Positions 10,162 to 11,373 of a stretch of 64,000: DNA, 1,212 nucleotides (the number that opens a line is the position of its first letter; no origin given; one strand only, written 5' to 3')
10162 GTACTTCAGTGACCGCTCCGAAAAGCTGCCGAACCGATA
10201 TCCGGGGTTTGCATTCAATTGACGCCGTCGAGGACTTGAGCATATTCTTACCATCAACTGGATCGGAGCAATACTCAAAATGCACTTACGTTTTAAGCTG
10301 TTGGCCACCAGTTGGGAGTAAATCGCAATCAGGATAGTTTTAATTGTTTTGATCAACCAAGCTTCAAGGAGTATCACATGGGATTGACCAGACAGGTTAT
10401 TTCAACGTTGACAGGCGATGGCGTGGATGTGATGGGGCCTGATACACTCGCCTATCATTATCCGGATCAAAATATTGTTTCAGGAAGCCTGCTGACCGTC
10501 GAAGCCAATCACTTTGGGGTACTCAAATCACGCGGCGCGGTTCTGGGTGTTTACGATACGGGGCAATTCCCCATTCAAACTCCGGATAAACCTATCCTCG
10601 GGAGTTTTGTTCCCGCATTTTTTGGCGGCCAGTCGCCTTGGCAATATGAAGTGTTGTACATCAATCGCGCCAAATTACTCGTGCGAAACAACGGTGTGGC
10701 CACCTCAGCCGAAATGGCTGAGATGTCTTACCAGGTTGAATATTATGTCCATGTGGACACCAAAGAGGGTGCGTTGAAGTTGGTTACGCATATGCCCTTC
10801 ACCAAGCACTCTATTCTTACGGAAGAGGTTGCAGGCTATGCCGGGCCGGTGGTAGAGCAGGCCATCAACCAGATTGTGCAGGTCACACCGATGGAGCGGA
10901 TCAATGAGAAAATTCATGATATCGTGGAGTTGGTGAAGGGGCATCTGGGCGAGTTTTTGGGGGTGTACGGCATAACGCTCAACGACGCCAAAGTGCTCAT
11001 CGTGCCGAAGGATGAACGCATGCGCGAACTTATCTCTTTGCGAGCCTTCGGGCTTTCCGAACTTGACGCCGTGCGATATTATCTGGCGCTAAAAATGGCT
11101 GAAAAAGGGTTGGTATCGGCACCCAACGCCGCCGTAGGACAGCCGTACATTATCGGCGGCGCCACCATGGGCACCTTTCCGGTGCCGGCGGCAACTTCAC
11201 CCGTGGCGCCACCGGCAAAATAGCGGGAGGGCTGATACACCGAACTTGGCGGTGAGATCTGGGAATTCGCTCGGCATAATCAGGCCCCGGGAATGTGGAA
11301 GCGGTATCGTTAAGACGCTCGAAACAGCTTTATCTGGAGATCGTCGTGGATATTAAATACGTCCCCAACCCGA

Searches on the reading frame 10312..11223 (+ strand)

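Call 42: search_protein_families(library=pfam, proteins=[window:10312-11223:+], max_evalue=0.0001)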
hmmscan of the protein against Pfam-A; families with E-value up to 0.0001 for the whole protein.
window:10312-11223:+ (303 aa): 1 family
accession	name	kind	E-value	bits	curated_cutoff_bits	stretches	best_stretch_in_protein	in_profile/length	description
PF13421.11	Band_7_1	-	3.2e-07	30.6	24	1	52-229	8-191/211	SPFH domain-Band 7 family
